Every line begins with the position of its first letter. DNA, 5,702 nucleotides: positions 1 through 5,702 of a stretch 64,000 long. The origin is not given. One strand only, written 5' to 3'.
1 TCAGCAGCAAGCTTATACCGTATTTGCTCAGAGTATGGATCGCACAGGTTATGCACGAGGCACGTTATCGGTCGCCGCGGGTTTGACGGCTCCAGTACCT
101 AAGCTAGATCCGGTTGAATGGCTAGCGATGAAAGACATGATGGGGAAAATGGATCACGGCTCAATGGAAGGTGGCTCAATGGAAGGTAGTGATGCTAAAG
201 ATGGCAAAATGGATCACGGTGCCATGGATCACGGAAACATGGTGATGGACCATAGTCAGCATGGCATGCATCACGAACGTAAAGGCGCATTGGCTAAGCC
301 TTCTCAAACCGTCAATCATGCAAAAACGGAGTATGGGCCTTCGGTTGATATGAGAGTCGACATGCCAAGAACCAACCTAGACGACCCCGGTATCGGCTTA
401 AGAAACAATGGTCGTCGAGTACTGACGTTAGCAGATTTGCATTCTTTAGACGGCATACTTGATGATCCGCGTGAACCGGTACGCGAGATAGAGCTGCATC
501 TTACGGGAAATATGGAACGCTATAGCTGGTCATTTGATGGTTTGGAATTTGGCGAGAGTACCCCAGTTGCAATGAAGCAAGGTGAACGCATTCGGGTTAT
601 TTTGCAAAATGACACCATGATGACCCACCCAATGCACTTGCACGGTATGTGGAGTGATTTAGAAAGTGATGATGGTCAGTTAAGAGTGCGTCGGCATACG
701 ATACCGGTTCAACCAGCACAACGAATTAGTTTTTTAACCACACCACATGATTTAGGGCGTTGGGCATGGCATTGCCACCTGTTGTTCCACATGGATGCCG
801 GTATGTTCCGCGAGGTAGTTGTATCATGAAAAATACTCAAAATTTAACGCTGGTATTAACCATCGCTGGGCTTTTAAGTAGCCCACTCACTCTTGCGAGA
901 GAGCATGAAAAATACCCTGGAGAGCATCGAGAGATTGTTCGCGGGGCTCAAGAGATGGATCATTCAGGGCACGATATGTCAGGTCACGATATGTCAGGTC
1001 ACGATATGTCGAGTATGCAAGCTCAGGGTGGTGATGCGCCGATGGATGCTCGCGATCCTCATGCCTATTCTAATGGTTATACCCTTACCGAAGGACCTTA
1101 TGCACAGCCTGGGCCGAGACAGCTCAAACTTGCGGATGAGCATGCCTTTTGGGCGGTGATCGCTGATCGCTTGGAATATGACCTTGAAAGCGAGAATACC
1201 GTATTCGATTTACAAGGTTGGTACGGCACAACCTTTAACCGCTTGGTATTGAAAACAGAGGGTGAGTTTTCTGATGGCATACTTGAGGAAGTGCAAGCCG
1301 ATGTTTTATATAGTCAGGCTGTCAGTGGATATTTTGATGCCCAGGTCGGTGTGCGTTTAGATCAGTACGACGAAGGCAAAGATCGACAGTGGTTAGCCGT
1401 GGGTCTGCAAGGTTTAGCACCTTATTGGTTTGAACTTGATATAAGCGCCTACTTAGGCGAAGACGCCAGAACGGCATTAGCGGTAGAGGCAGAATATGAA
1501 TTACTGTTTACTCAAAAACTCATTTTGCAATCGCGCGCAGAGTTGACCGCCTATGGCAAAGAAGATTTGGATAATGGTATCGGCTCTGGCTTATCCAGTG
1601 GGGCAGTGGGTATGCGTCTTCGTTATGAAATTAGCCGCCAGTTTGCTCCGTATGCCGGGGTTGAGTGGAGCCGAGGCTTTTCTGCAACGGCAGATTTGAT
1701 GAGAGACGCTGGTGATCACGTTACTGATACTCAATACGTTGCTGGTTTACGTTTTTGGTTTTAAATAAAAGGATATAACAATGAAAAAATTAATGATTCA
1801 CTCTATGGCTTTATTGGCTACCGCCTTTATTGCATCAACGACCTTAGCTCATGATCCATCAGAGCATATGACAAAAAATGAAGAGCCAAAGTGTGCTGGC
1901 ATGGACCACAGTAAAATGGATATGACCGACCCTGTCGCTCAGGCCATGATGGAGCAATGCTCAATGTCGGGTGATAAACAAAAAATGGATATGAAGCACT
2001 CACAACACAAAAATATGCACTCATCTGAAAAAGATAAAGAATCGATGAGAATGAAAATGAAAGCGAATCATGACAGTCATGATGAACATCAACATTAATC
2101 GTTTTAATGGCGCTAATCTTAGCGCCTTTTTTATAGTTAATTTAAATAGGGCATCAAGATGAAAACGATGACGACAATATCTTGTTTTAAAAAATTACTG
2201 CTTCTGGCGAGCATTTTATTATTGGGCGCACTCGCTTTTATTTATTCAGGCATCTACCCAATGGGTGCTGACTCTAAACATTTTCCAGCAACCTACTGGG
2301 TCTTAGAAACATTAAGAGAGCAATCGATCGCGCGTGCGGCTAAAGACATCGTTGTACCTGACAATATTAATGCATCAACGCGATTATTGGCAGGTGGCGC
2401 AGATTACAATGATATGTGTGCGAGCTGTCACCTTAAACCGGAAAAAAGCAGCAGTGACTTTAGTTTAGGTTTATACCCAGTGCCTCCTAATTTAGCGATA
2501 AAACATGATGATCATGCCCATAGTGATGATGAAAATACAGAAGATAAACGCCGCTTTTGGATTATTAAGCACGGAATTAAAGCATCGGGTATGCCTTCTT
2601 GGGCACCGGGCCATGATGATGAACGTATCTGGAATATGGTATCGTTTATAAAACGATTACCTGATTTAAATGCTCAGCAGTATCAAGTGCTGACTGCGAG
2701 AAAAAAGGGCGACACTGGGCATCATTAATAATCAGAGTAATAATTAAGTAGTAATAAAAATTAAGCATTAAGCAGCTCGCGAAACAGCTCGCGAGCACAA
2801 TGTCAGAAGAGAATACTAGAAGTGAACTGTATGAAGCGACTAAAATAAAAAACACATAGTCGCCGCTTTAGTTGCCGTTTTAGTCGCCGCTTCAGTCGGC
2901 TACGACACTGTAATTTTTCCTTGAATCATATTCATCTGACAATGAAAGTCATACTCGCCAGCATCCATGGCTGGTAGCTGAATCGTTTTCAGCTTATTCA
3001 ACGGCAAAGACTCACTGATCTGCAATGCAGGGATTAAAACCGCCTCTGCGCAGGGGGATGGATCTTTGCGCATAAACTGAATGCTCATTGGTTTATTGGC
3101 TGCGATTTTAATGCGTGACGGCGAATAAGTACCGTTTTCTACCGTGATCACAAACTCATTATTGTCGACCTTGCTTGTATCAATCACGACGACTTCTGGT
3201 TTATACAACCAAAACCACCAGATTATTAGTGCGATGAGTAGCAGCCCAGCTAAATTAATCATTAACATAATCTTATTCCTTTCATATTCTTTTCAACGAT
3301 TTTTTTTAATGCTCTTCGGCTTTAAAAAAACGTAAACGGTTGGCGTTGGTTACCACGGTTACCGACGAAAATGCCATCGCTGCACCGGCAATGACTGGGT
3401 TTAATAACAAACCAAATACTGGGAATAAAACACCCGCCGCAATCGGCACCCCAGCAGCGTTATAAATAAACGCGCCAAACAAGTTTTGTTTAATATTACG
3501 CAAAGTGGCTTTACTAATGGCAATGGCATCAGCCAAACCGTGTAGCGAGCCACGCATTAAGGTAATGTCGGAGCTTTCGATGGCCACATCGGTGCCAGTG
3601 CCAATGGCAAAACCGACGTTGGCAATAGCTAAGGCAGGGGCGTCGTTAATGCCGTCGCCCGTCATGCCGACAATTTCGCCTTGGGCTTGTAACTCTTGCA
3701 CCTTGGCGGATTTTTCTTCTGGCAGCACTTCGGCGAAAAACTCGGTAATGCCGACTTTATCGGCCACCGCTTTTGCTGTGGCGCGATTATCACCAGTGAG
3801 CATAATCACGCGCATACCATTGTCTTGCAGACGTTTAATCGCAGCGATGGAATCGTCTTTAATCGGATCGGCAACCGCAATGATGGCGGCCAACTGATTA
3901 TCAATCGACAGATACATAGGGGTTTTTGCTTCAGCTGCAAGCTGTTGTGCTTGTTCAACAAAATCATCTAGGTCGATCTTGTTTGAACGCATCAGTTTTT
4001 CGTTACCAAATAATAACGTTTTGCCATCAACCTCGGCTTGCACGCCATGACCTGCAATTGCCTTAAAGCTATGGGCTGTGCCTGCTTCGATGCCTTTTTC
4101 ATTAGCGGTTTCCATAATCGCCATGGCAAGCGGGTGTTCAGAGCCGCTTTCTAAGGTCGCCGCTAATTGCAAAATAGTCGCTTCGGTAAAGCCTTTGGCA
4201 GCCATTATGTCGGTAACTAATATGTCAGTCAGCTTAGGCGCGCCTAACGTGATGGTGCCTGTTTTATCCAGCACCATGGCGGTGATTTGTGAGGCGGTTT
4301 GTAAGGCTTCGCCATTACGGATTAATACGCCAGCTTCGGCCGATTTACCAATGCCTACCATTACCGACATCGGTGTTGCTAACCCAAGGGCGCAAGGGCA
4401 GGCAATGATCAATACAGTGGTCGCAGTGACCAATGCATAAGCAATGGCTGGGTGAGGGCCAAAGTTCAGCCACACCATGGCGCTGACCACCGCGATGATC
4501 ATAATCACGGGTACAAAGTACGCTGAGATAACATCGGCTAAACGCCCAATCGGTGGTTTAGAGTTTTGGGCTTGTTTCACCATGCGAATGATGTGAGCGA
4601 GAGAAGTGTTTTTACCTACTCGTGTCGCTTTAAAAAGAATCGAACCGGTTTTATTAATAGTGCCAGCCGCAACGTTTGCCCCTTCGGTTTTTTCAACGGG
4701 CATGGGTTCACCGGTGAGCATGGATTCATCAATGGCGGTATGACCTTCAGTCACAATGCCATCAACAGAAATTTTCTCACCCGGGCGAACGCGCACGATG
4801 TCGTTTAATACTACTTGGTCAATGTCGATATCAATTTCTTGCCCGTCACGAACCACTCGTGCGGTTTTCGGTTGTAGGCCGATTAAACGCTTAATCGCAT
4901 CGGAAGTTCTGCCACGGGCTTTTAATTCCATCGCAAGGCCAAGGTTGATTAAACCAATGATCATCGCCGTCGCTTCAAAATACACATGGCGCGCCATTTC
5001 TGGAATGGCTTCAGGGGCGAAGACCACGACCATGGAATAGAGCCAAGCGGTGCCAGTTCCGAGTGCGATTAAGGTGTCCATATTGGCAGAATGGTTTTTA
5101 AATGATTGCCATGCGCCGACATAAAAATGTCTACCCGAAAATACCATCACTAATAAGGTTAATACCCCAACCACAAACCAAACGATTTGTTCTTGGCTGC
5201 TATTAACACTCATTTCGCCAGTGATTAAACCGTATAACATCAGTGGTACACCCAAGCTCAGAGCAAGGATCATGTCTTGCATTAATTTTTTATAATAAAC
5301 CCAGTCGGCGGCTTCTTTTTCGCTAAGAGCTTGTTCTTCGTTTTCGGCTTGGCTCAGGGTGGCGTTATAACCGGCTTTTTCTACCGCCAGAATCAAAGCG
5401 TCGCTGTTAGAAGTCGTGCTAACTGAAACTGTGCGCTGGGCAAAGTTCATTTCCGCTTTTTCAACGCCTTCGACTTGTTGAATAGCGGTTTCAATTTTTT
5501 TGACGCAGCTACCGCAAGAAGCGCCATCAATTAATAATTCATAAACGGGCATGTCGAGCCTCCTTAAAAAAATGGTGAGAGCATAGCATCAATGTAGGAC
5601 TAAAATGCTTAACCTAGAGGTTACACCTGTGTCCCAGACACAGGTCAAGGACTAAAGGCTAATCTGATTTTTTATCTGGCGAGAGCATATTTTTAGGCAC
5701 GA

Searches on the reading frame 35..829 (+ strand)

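Call 31: search_protein_families(library=pfam, proteins=[window:35-829:+], max_evalue=0.0001)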
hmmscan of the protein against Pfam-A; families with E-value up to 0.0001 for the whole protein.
window:35-829:+ (264 aa): 2 families
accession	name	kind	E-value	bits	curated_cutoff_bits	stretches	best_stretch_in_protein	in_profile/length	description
PF07731.20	Cu-oxidase_2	-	9.3e-28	97.1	20.4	1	148-263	4-133/137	Multicopper oxidase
PF07732.21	Cu-oxidase_3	-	1.1e-05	25.9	21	1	154-263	7-114/119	Multicopper oxidase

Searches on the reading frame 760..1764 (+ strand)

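Call 31: search_protein_families(library=pfam, proteins=[window:760-1764:+], max_evalue=0.0001)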
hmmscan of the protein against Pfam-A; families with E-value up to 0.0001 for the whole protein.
window:760-1764:+ (334 aa): 1 family
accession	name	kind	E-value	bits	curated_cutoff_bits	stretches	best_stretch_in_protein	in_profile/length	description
PF05275.17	CopB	-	4.4e-79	265.3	27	1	130-334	2-208/208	Copper resistance protein B precursor (CopB)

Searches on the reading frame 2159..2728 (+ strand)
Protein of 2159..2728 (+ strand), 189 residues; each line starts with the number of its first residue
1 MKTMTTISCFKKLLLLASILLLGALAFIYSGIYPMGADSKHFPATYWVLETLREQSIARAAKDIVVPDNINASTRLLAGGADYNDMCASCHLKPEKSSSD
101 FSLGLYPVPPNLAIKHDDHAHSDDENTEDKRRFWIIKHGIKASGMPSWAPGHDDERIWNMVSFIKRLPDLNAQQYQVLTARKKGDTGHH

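Call 31: search_protein_families(library=pfam, proteins=[window:2159-2728:+], max_evalue=0.0001)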
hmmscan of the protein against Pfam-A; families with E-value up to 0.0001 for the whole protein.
window:2159-2728:+ (189 aa): 2 families
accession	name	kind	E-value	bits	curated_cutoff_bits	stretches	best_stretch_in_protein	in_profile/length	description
PF13442.11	Cytochrome_CBB3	-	4.1e-11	43.5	27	1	77-164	4-68/68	Cytochrome C oxidase, cbb3-type, subunit III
PF00034.26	Cytochrom_C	-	5.1e-05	25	21.3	1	83-167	8-89/90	Cytochrome c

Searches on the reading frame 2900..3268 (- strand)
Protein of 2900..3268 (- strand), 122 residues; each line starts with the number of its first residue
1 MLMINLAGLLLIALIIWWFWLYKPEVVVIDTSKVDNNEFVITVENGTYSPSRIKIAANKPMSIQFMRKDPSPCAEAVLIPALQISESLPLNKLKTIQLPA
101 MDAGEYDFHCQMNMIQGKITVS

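Call 31: search_protein_families(library=pfam, proteins=[window:2900-3268:-], max_evalue=0.0001)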
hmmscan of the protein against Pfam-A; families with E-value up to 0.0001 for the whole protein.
window:2900-3268:- (122 aa): 1 family
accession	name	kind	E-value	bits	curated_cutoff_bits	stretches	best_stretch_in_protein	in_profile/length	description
PF13473.12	Cupredoxin_1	-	1.9e-27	95.7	27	1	12-121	2-104/104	Cupredoxin-like domain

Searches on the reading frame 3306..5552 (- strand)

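Call 31: search_protein_families(library=pfam, proteins=[window:3306-5552:-], max_evalue=0.0001)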
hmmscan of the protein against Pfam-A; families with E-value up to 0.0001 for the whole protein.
window:3306-5552:- (748 aa): 4 families
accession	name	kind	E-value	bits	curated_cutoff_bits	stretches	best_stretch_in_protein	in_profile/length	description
PF00122.25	E1-E2_ATPase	-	1.3e-57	194.7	28.1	1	226-406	2-180/181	E1-E2 ATPase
PF00702.32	Hydrolase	-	5.4e-32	112.2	26.4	1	423-644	1-190/191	haloacid dehalogenase-like hydrolase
PF00403.32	HMA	-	5.1e-14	52.9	24.8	1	7-62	3-61/62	Heavy-metal-associated domain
PF08282.18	Hydrolase_3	-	4.5e-06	27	20.9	0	621-677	199-255/255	haloacid dehalogenase-like hydrolase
